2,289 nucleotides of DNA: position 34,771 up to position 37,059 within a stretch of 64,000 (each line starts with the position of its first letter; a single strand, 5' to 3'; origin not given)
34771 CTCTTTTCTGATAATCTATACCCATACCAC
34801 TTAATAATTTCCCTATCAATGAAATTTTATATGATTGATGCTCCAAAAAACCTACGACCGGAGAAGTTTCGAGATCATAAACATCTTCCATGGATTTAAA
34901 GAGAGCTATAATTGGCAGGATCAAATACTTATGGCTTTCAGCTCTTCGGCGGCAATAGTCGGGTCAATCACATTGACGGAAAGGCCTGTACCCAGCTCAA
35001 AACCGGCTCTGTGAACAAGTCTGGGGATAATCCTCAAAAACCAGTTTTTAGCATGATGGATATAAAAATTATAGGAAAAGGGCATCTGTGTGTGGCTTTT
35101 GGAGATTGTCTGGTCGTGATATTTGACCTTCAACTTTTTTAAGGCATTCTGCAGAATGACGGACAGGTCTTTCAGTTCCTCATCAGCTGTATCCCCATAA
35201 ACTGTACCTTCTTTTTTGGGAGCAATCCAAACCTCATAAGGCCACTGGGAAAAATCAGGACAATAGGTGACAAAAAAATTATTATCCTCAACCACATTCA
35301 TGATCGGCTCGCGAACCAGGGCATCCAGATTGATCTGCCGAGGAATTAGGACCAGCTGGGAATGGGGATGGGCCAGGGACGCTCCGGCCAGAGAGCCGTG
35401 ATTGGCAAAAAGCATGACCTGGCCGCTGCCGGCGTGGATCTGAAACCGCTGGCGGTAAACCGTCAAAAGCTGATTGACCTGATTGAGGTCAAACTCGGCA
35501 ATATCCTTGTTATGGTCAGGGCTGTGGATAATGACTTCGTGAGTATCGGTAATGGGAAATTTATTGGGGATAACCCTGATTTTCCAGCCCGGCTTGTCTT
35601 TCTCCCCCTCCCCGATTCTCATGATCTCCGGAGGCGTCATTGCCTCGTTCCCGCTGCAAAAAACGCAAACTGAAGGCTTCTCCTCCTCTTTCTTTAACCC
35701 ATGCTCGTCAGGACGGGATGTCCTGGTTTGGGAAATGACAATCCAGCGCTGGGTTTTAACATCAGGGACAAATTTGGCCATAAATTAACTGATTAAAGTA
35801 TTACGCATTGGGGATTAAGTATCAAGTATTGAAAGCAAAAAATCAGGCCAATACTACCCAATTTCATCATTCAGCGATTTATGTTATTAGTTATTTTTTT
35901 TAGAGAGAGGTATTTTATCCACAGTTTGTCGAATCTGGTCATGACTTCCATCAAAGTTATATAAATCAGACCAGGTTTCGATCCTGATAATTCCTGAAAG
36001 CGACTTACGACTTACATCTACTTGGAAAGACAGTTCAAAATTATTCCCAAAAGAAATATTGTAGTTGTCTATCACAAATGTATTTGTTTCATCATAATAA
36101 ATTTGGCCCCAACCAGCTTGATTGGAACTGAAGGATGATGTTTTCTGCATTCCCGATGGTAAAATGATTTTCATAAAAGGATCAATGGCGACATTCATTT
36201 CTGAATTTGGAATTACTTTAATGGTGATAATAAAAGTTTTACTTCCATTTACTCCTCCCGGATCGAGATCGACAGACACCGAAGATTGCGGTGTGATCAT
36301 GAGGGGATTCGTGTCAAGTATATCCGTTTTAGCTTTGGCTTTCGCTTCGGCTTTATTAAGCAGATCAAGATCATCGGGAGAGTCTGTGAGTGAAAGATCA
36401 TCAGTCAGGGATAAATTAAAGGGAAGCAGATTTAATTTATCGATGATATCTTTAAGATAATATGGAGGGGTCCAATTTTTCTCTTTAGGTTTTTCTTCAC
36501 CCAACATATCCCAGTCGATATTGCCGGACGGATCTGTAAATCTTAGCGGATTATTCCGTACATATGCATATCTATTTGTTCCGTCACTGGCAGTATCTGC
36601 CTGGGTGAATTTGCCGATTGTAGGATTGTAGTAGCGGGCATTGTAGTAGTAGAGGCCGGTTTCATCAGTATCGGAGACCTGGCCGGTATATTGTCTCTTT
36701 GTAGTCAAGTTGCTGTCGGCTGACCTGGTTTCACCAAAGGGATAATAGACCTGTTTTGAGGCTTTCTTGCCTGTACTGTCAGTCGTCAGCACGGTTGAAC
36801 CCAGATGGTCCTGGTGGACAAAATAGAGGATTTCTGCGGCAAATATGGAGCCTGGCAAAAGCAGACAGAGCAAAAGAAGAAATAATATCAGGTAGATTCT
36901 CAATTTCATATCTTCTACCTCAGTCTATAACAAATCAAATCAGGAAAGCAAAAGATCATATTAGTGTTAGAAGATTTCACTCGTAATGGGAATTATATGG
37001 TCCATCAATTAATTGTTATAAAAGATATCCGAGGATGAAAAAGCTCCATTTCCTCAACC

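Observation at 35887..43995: RHS polymorphic-toxin locus in which the core-plus-tail modules are separate genes with their own signal peptides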

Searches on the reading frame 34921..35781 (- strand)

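Call 7: search_protein_families(library=pfam, proteins=[window:34921-35781:-], max_evalue=0.01)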
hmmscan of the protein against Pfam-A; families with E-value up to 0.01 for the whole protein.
window:34921-35781:- (286 aa): 6 families
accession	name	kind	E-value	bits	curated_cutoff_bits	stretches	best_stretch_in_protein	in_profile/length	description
PF16268.10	DUF4921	-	5.5e-08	32.6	28.5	0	119-176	221-275/425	Domain of unknown function (DUF4921)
PF16285.10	DUF4931_N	-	1.5e-07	32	24.1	1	68-144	38-119/124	Domain of unknown function (DUF4931) N-terminal domain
PF01087.27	GalP_UDP_transf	-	2.5e-07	31.8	22.1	1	81-143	112-177/184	Galactose-1-phosphate uridyl transferase, N-terminal domain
PF02744.22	GalP_UDP_tr_C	-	2.4e-05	24.6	29.2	1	160-237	28-97/165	Galactose-1-phosphate uridyl transferase, C-terminal domain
PF19327.4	Ap4A_phos_N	-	0.00043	20.3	23.1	1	71-155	94-169/177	Ap4A phosphorylase N-terminal domain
PF01230.28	HIT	-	0.0088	17.1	21.5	0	164-225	9-70/98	HIT domain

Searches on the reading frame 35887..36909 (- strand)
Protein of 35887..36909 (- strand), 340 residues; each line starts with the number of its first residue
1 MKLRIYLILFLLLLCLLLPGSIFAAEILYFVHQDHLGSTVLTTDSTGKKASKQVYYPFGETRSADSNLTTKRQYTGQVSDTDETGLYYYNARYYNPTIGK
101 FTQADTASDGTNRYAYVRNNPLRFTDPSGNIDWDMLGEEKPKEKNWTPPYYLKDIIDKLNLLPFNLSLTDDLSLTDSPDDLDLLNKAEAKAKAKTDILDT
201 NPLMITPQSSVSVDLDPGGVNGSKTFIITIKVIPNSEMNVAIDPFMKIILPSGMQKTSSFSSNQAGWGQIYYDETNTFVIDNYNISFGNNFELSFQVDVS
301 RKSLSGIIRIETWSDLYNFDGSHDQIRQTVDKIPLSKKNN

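Call 7: search_protein_families(library=pfam, proteins=[window:35887-36909:-], max_evalue=0.01)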
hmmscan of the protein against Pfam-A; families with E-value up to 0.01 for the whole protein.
window:35887-36909:- (340 aa): 0 families

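Call 8: search_protein_families(library=ncbifam, proteins=[window:35887-36909:-], max_evalue=0.01)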
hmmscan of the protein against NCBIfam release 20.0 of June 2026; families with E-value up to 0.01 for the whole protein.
window:35887-36909:- (340 aa): 2 families
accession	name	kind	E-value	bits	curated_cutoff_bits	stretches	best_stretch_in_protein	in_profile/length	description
TIGR03696.1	Rhs_assc_core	domain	2.7e-22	79.1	32.5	1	55-129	1-75/76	RHS repeat-associated core domain-containing protein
NF041261.1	RHS_core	equivalog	2.1e-06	25.8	2000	1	27-129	1156-1260/1261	RHS element core protein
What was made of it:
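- Checked: Cassette 2, 35887..36909: 340 aa. TIGR03696 E=2.7e-22 at aa 55-129 (call 8).
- The main gene has no core for them to recombine into (call 8).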

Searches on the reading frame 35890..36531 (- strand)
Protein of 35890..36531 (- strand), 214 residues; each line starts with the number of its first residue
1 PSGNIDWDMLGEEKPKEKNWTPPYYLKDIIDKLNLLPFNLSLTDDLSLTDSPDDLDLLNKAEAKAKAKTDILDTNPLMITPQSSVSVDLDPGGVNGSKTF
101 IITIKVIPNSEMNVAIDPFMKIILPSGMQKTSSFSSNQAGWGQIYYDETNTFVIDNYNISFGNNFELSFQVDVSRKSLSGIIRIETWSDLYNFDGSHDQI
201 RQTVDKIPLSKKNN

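Call 28: search_protein_families(library=pfam, proteins=[window:35890-36531:-], max_evalue=1)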
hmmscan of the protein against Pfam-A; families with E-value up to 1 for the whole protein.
window:35890-36531:- (214 aa): 0 families

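Call 29: find_homologous_proteins(query=window:35890-36531:-)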
Query window:35890-36531:- (214 aa): 3 proteins with E <= 0.001 among 572 candidates.
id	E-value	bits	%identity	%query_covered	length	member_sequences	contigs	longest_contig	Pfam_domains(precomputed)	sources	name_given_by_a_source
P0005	4.2e-136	469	100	100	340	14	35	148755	PF25023.2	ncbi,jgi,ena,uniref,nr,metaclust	ncbi:hypothetical protein A3J20_03390 [Candidatus Gottesmanbacteria bacterium RIFCSPLOWO2_02_FULL_42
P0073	9.7e-83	295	68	99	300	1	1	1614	-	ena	-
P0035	5.3e-47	178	46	99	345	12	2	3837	-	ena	-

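Call 42: search_protein_representatives(protein=window:35890-36531:-)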
Query: 214 residues. Proteins with E-value up to 0.001 (for the whole library): 4; up to 1e-10: 3; up to 1e-30: 1. The best 4 are listed.
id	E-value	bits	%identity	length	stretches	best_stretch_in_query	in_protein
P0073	3.1e-83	295.0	69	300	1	1-210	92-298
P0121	4.5e-21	91.9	39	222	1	75-197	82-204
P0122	3.4e-14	69.5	43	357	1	75-204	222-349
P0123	2.0e-05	40.8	30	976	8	86-154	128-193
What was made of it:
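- Tried and rejected: Tail 2 has only 3 homologs in the word-indexed search (call 29) and 4 in the exhaustive search (call 42).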

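Call 44: search_protein_families(library=pfam, proteins=[P0121, P0122, P0123], max_evalue=0.1)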
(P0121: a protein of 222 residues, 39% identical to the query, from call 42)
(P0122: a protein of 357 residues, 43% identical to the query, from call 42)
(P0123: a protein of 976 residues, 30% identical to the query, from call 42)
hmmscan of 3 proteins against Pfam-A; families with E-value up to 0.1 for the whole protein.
P0121 (222 aa): 1 family
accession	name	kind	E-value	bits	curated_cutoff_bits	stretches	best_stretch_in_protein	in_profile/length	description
PF22544.2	HYDIN_VesB_CFA65-like_Ig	-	0.08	13.6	25.5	0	86-118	41-75/100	HYDIN/CFA65/VesB-like, Ig-like domain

P0122 (357 aa): 0 families

P0123 (976 aa): 9 families
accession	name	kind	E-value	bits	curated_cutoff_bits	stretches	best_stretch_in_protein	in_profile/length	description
PF07679.22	I-set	-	2.6e-23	82.3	23.7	0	64-101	51-88/90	Immunoglobulin I-set domain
PF00353.25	HemolysinCabind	-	4.1e-22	78.2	23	5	886-920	2-36/36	RTX calcium-binding nonapeptide repeat (4 copies)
PF16706.11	Izumo-Ig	-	1.4e-19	70.3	26.7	0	51-87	31-67/88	Izumo-like Immunoglobulin domain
PF16990.11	CBM_35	-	1.9e-13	51.2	28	0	816-854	33-71/121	Carbohydrate binding module (family 35)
PF25626.1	Plectro_ORF9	-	3.9e-12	46.8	27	0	143-184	18-59/77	Plectrovirus ORF9 capsid protein family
PF22834.3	Polo_box_4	-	5.1e-12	46.6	27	0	50-76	19-45/85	Polo box domain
PF00423.25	HN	-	1.5e-05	24.4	24.4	0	130-171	448-489/541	Haemagglutinin-neuraminidase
PF14343.11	PrcB_C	-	0.0017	19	24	0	737-755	11-29/56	PrcB C-terminal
PF12794.12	MscS_TM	-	0.013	14.9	28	0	126-148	289-311/339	Mechanosensitive ion channel inner membrane domain 1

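Call 45: predict_structure(alignment_id=A3)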
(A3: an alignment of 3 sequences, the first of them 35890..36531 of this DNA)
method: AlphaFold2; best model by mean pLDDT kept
length: 214 residues; sequences in the alignment: 3
mean_pLDDT: 54.6   pTM: 0.49
mean pLDDT of the five models: 54.6, 52.5, 51.8, 49.8, 46.9
residues with pLDDT >= 90: 0; 70-90: 60; 50-70: 68; < 50: 86
segments of 3 or more residues with pLDDT < 50: 1-79, 159-161, 211-214
pLDDT, mean of each block of 10 residues (from residue 1): 33 30 33 31 29 44 41 37 71 67 76 59 79 74 59 64 73 66 70 58 59 34
secondary structure, 60 per line:
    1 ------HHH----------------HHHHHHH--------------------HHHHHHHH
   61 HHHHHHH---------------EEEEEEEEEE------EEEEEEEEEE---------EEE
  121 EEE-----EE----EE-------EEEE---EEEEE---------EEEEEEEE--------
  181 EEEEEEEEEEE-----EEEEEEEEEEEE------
elements in order: H26-32 H53-67 E83-92 E99-108 E118-123 E144-147 E151-155 E165-172 E181-191 E197-208
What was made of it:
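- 35902..36294 (-): Tail 2 all-beta domain. Ig-like sandwich of the pilin / collagen-adhesin / cohesin type. AF2 block-mean pLDDT 58-79 (call 45).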

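Call 50: fold_search(model_id=the predicted structure, library=pdb)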
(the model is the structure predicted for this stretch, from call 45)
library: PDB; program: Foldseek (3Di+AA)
matches with E <= 10: 1526; with E <= 0.001: 27
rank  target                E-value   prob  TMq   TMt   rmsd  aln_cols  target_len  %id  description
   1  3kpt_A                1.6e-04  1.00  0.41  0.27   5.1       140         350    9  Crystal structure of BcpA, the major pilin subunit of Bacillus cereus (released 2009-11-24)
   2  3rkp_B                1.7e-04  1.00  0.42  0.27   5.0       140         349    9  Crystal structure of BcpA*(D312A), the major pilin subunit of Bacillus cereus (released 2012-05-30)
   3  9lj6                  1.7e-04  1.00  0.38  0.34   5.2       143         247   10  Crystal Structure of C-terminal rigid fragment containing middle and C-terminal domains of the Basal pilin EbpB from Ent (released 2025-07-16)
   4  2czn_MODEL_1_A        2.8e-04  1.00  0.34  0.62   7.1       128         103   13  Solution structure of the chitin-binding domain of hyperthermophilic chitinase from pyrococcus furiosus (released 2006-07-18)
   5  4hss_A                3.1e-04  1.00  0.42  0.24   4.8       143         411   11  Structure of the Full-Length Major Pilin SpaD from Corynebacterium diphtheriae (released 2013-11-13)
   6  8xez_A                3.3e-04  1.00  0.36  0.10   7.8       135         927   14  Cryo-EM structure of integrin ITGAV/ITGB3 complex, conformation 5 (released 2024-12-18)
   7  8t2v_A                3.5e-04  1.00  0.36  0.10   6.1       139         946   14  Cryo-EM Structures of Full-length Integrin alphaIIbbeta3 in Native Lipids (released 2023-07-26)
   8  4mdr_A                3.7e-04  1.00  0.38  0.33  11.6       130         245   13  Crystal structure of adaptor protein complex 4 (AP-4) mu4 subunit C-terminal domain D190A mutant, in complex with a so (released 2014-03-12)
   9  1amx                  3.7e-04  1.00  0.39  0.52   5.1       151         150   10  COLLAGEN-BINDING DOMAIN FROM A STAPHYLOCOCCUS AUREUS ADHESIN (released 1998-06-24)
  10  2okm                  3.9e-04  1.00  0.43  0.59   4.0       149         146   15  Crystal structure of ACE19, the collagen binding subdomain of Enterococcus faecalis surface protein ACE (released 2008-01-22)
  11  8kb2                  3.9e-04  1.00  0.36  0.30   6.5       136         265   10  Crystal Structure of M- and C-Domains of the shaft pilin LrpA from Ligilactobacillus ruminis - iodide derivative (released 2024-07-10)
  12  4hsq                  4.1e-04  1.00  0.39  0.32   5.5       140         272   10  Crystal Structure of Domains D2 and D3 of the Major Pilin SpaD from Corynebacterium diphtheriae (released 2013-11-13)
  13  9lr7_C                4.1e-04  1.00  0.37  0.23   5.3       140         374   12  Crystal Structure of the Basal pilin EbpB from Enterococcus faecalis. (released 2025-07-16)
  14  2dwy_C                4.8e-04  1.00  0.31  0.46   6.2       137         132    6  Crystal Structure Analysis of GGA1-GAE (released 2007-04-17)
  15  4o8q_B                4.8e-04  1.00  0.33  0.30  10.4       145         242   14  Crystal structure of bovine MHD domain of the COPI delta subunit at 2.15 A resolution (released 2015-01-07)
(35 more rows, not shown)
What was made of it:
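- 35902..36294 (-): Foldseek to BcpA, SpaD, EbpB, Cna/ACE and cohesin, about E 1e-4 to 1e-3 (call 50).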

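Call 75: search_protein_families(library=ncbifam, proteins=[window:35890-36531:-], max_evalue=0.1)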
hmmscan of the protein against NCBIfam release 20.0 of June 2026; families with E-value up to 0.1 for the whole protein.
window:35890-36531:- (214 aa): 0 families
